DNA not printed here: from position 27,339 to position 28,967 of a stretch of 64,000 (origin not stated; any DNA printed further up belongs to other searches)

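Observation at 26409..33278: Corrinoid iron-sulfur protein module (acsC-RACo-cooC-acsD-acsE) preceded by larB and a Cys-less FwdE-like gene, but with no CODH/ACS catalytic subunits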

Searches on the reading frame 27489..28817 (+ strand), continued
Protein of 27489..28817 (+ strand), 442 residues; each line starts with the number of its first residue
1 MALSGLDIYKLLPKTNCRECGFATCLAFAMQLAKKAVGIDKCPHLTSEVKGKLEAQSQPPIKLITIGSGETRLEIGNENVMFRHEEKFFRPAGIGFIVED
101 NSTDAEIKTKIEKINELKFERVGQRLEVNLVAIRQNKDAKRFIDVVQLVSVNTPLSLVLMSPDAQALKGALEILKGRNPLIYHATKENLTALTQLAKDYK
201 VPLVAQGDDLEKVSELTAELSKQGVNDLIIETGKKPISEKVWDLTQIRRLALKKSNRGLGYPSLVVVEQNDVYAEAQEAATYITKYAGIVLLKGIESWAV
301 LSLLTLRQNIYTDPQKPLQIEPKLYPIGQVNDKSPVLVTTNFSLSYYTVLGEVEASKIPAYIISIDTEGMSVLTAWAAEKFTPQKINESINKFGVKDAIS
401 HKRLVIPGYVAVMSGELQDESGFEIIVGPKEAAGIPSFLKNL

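Call 36: find_encoding_contigs(protein=P0154, flank=10000, max_places=1)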
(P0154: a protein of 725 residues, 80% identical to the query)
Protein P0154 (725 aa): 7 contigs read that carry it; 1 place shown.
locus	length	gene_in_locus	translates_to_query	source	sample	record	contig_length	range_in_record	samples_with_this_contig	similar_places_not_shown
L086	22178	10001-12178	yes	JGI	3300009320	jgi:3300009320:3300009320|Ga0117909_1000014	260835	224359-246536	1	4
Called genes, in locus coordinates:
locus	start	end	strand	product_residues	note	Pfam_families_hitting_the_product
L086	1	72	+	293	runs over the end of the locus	PF01058:Oxidored_q6, PF14720:NiFe_hyd_SSU_C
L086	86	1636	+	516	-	PF27537:HoxH, PF00374:NiFeSe_Hases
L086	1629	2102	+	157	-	PF01750:HycI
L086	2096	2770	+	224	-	PF12225:DUF5981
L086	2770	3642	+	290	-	PF02219:MTHFR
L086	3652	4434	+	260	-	PF00142:Fer4_NifH, PF01656:CbiA, PF02374:ArsA_ATPase (weak), PF13614:AAA_31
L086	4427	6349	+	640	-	PF03063:Prismane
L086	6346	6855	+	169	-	PF13247:Fer4_11, PF12838:Fer4_7 (weak), PF25160:LdpA_Fe-S-bd (weak), PF12797:Fer4_2 (weak), PF12837:Fer4_6 (weak), PF00037:Fer4 (weak), PF12838:Fer4_7 (weak), PF13187:Fer4_9 (weak), +3 more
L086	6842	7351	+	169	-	PF01257:2Fe-2S_thioredx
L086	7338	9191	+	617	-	PF01257:2Fe-2S_thioredx, PF01512:Complex1_51K, PF10531:SLBB, PF10589:NADH_4Fe-4S, PF00037:Fer4 (weak), PF12838:Fer4_7 (weak), PF13187:Fer4_9 (weak), PF13237:Fer4_10, +3 more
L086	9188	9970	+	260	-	PF13510:Fer2_4, PF13187:Fer4_9 (faint), PF13237:Fer4_10 (faint), PF14697:Fer4_21, PF00037:Fer4, PF12797:Fer4_2 (weak), PF12837:Fer4_6 (weak), PF12838:Fer4_7 (weak)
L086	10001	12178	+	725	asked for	PF18537:CODH_A_N, PF03598:CdhC, PF19436:ACS_CODH_B_C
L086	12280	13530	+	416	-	PF03599:CdhD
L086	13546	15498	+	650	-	PF00111:Fer2, PF17650:RACo_linker, PF17651:Raco_middle, PF14574:RACo_C_ter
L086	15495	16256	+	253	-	PF01656:CbiA, PF13614:AAA_31 (weak)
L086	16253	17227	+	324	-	PF03599:CdhD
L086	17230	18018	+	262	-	PF00809:Pterin_bind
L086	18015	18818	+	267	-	PF02548:Pantoate_transf, PF13714:PEP_mutase (weak)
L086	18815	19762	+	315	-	PF01210:NAD_Gly3P_dh_N, PF02558:ApbA, PF03446:NAD_binding_2 (weak), PF03807:F420_oxidored, PF08546:ApbA_C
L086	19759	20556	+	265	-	PF00809:Pterin_bind, PF03599:CdhD (weak)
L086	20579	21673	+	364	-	PF01656:CbiA, PF13500:AAA_26, PF07085:DRTGG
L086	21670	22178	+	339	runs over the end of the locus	PF02424:ApbE, PF27030:AbpE_bact (faint)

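Call 45: find_related_loci(query=L073:7811-9988:+, collection=metagenome_contigs, flank=8000)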
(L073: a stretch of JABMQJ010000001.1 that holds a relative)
Query L073:7811-9988:+ (725 aa) in metagenome_contigs; peptide patterns used: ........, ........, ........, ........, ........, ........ (x = any residue, [..] = any of these).
600 stretches matched a pattern (row limit reached: there are more); 551 encode a relative of the query (tblastn E <= 1e-3); the best 80 are kept; 80 distinct loci.
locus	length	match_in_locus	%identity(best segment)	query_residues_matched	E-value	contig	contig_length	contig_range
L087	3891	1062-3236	85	1-725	0e+0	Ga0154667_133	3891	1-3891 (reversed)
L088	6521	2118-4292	75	1-725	0e+0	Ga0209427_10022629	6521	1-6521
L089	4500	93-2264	76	1-725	0e+0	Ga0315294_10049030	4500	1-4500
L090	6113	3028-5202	73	1-725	0e+0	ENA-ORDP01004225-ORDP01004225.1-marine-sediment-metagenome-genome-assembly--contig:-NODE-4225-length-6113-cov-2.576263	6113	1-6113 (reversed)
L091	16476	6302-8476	73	1-725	0e+0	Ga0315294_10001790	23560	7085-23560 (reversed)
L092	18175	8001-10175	73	1-725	0e+0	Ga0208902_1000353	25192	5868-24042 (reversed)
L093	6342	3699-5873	72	1-725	0e+0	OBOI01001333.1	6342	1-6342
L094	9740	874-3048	72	1-725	0e+0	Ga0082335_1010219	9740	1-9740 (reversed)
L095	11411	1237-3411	72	1-725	0e+0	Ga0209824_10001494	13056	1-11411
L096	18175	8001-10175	70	1-725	0e+0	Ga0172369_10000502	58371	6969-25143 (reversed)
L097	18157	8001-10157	70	1-718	0e+0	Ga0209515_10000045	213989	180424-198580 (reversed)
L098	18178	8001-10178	69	1-725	0e+0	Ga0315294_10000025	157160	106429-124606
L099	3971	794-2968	69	1-725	0e+0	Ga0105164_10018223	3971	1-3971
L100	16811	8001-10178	68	1-725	0e+0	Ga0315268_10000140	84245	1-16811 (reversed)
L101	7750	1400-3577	68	1-725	0e+0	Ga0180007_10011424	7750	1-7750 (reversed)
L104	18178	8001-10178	68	1-725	0e+0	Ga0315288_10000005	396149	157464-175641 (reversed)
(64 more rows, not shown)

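Call 48: find_homologous_proteins(query=L104:8001-10181:+, max_evalue=1e-30)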
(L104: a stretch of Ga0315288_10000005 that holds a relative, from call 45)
Query L104:8001-10181:+ (726 aa): 7999 proteins with E <= 1e-30 among 8000 candidates; the best 120 are listed.
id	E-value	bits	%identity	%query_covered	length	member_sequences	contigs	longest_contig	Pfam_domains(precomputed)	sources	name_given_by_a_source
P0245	0.0e+0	1642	99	100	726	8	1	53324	PF18537.7,PF19436.5,PF03598.21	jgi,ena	-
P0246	0.0e+0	1519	91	100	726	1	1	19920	PF18537.7,PF19436.5,PF03598.21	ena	-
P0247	0.0e+0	1512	91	100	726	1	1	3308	PF18537.7,PF19436.5,PF03598.21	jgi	jgi:acetyl-CoA synthase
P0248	0.0e+0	1512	90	100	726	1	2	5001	PF18537.7,PF19436.5,PF03598.21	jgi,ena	-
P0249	0.0e+0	1510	90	100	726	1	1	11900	PF18537.7,PF19436.5,PF03598.21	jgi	jgi:acetyl-CoA synthase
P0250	0.0e+0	1508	90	100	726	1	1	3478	PF18537.7,PF19436.5,PF03598.21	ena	-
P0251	0.0e+0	1502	90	100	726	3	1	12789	PF18537.7,PF19436.5,PF03598.21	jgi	jgi:acetyl-CoA synthase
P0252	0.0e+0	1500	90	100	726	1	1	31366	PF18537.7,PF19436.5,PF03598.21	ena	-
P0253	0.0e+0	1498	90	100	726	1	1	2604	PF18537.7,PF19436.5,PF03598.21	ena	-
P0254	0.0e+0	1496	90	100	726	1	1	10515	PF18537.7,PF19436.5,PF03598.21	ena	-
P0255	0.0e+0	1495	89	100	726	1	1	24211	PF18537.7,PF19436.5,PF03598.21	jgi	-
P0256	0.0e+0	1495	89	100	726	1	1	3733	PF18537.7,PF19436.5,PF03598.21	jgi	jgi:acetyl-CoA synthase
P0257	0.0e+0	1494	89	100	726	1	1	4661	PF18537.7,PF19436.5,PF03598.21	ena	-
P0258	0.0e+0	1493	89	100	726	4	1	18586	PF18537.7,PF19436.5,PF03598.21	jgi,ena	-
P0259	0.0e+0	1492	89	100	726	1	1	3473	PF18537.7,PF19436.5,PF03598.21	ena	-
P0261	0.0e+0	1490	89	100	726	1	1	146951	PF18537.7,PF19436.5,PF03598.21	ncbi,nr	ncbi:MAG: acetyl-CoA decarbonylase/synthase complex subunit alpha/beta [Candidatus Omnitrophica bact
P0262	0.0e+0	1487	89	100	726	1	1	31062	PF18537.7,PF19436.5,PF03598.21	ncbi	-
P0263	0.0e+0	1485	89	100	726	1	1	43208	PF18537.7,PF19436.5,PF03598.21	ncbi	-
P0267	0.0e+0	1475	88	100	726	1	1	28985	PF18537.7,PF19436.5,PF03598.21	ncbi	ncbi:MAG: acetyl-CoA decarbonylase/synthase complex subunit alpha/beta [Candidatus Omnitrophota bact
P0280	0.0e+0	1466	87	100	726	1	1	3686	PF18537.7,PF19436.5,PF03598.21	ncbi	-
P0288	0.0e+0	1459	87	100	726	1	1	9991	PF18537.7,PF19436.5,PF03598.21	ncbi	-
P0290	0.0e+0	1459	87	100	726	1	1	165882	PF18537.7,PF19436.5,PF03598.21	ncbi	ncbi:MAG: acetyl-CoA decarbonylase/synthase complex subunit alpha/beta [Candidatus Omnitrophota bact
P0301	0.0e+0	1453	86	100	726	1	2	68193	PF18537.7,PF19436.5,PF03598.21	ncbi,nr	ncbi:MAG: acetyl-CoA decarbonylase/synthase complex subunit alpha/beta [Candidatus Omnitrophica bact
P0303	0.0e+0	1452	87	100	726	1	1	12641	PF18537.7,PF19436.5,PF03598.21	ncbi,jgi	ncbi:MAG: acetyl-CoA decarbonylase/synthase complex subunit alpha/beta [Candidatus Omnitrophota bact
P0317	0.0e+0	1444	86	100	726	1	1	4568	PF18537.7,PF19436.5,PF03598.21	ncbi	-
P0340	0.0e+0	1431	86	99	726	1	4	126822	PF18537.7,PF19436.5,PF03598.21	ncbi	-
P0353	0.0e+0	1423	84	100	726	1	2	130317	PF18537.7,PF19436.5,PF03598.21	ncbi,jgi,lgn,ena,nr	ncbi:MAG: bifunctional acetyl-CoA decarbonylase/synthase complex subunit alpha/beta [Omnitrophica WO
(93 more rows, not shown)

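Call 49: list_cluster_members(proteins=[P0261, P0262, P0263, P0267, P0280, P0288, P0290, P0301, P0303, P0317])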
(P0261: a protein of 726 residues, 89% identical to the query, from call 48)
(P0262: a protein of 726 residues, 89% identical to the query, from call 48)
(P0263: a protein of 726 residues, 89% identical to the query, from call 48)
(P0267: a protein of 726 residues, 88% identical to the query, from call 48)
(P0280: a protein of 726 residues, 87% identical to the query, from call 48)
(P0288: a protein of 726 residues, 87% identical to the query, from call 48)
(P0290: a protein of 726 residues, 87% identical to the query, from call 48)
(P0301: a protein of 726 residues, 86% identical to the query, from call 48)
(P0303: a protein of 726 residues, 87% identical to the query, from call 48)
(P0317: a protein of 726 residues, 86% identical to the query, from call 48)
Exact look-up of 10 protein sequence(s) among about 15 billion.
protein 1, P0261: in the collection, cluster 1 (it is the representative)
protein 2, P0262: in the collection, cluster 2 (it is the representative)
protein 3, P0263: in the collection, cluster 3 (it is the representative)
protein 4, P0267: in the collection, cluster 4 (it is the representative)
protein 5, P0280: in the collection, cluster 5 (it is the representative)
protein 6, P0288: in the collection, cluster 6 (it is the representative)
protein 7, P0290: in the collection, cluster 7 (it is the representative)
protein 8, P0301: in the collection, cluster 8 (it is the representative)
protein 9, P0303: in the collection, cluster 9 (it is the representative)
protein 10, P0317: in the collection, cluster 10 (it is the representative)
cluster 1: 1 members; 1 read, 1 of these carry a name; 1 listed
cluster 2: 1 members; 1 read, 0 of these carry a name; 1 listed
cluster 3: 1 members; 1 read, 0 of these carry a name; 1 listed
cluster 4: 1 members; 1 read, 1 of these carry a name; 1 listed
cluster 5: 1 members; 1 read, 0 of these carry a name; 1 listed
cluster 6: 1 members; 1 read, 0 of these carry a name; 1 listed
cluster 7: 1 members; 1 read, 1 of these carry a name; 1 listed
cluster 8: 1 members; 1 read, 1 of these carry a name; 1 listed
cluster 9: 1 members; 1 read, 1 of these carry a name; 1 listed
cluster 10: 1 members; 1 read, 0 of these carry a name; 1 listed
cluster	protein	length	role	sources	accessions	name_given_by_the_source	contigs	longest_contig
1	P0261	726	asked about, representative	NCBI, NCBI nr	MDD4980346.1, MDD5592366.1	MAG: acetyl-CoA decarbonylase/synthase complex subunit alpha/beta [Candidatus ... | acetyl-CoA decarbonylase/synthase complex subunit alpha/beta [Candidatus Omnitrophota ...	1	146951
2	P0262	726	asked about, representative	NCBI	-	-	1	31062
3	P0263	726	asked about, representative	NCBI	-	-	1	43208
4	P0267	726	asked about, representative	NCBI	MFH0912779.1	MAG: acetyl-CoA decarbonylase/synthase complex subunit alpha/beta [Candidatus ...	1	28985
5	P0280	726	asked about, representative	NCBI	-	-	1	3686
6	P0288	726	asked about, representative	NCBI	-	-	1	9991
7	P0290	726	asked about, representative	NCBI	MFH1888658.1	MAG: acetyl-CoA decarbonylase/synthase complex subunit alpha/beta [Candidatus ...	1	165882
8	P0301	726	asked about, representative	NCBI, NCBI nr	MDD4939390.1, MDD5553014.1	MAG: acetyl-CoA decarbonylase/synthase complex subunit alpha/beta [Candidatus ... | acetyl-CoA decarbonylase/synthase complex subunit alpha/beta [Candidatus Omnitrophota ...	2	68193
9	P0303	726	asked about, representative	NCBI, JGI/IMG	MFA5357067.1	MAG: acetyl-CoA decarbonylase/synthase complex subunit alpha/beta [Candidatus ... | acetyl-CoA synthase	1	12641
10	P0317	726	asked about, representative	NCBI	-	-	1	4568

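Call 50: find_encoding_contigs(protein=P0353, flank=10000, max_places=2)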
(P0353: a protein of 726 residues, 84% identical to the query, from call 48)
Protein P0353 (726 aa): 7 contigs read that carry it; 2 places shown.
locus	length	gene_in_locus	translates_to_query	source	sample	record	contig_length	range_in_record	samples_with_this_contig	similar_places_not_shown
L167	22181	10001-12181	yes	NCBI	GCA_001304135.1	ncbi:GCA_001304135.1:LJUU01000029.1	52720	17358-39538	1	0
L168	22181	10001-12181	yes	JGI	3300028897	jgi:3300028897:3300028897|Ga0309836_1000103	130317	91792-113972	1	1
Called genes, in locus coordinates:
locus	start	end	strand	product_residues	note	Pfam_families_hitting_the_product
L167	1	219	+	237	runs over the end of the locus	PF01746:tRNA_m1G_MT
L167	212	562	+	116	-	PF01245:Ribosomal_L19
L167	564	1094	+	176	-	PF01351:RNase_HII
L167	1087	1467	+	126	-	PF08378:NERD (weak), PF02021:UPF0102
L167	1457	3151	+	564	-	PF01268:FTHFS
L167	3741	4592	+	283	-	PF00763:THF_DHG_CYH, PF02882:THF_DHG_CYH_C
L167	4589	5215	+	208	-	-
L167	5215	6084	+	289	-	PF02219:MTHFR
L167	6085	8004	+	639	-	PF03063:Prismane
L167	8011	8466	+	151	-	PF12797:Fer4_2 (faint), PF13237:Fer4_10 (faint), PF13247:Fer4_11, PF13187:Fer4_9 (weak), PF12838:Fer4_7, PF00037:Fer4, PF12837:Fer4_6, PF13187:Fer4_9 (weak), +3 more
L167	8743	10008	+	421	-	PF03486:HI0933_like (faint), PF07992:Pyr_redox_2, PF13738:Pyr_redox_3, PF01266:DAO (faint), PF00070:Pyr_redox, PF18267:Rubredoxin_C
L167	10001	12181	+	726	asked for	PF18537:CODH_A_N, PF03598:CdhC, PF19436:ACS_CODH_B_C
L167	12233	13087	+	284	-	PF13431:TPR_17 (faint), PF00515:TPR_1 (faint), PF07719:TPR_2 (faint), PF13176:TPR_7 (faint), PF13181:TPR_8 (faint), PF13414:TPR_11, PF13424:TPR_12 (weak), PF13428:TPR_14 (faint), +1 more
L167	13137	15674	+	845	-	PF02739:5_3_exonuc_N, PF01367:5_3_exonuc, PF01612:DNA_pol_A_exo1, PF22619:DNA_polI_exo1, PF00476:DNA_pol_A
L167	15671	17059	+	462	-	PF08323:Glyco_transf_5, PF00534:Glycos_transf_1, PF13692:Glyco_trans_1_4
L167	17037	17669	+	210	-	PF01121:CoaE, PF13238:AAA_18 (faint)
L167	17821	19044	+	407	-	PF07498:Rho_N, PF07497:Rho_RNA_bind, PF00006:ATP-synt_ab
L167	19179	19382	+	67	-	PF01197:Ribosomal_L31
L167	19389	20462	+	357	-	PF03462:PCRF, PF00472:RF-1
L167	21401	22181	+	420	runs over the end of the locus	PF00275:EPSP_synthase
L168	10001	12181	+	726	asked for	PF18537:CODH_A_N, PF03598:CdhC, PF19436:ACS_CODH_B_C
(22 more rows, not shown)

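Call 51: find_encoding_contigs(protein=P0261, flank=3000, max_places=4)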
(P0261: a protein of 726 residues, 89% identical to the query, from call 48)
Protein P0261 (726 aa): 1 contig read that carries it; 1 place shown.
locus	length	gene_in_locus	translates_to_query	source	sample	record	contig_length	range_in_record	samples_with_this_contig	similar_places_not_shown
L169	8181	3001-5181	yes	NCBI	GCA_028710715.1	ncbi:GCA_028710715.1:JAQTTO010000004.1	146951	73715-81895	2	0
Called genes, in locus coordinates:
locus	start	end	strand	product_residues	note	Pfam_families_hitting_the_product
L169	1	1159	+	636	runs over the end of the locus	PF03063:Prismane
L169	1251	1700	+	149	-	PF12797:Fer4_2 (faint), PF13237:Fer4_10 (faint), PF14697:Fer4_21 (faint), PF13247:Fer4_11, PF12838:Fer4_7, PF13187:Fer4_9 (weak), PF12837:Fer4_6 (weak), PF00037:Fer4, +2 more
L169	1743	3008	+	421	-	PF03486:HI0933_like (faint), PF07992:Pyr_redox_2, PF13738:Pyr_redox_3, PF00070:Pyr_redox, PF18267:Rubredoxin_C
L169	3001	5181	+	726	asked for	PF18537:CODH_A_N, PF03598:CdhC, PF19436:ACS_CODH_B_C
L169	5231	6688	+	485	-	PF00515:TPR_1 (weak), PF07719:TPR_2 (faint), PF13181:TPR_8 (faint), PF13414:TPR_11 (weak), PF13424:TPR_12 (weak), PF13431:TPR_17 (weak), PF13414:TPR_11 (weak), PF13431:TPR_17 (weak), +5 more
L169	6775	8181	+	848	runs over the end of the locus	PF02739:5_3_exonuc_N, PF01367:5_3_exonuc, PF01612:DNA_pol_A_exo1 (faint), PF22619:DNA_polI_exo1, PF00476:DNA_pol_A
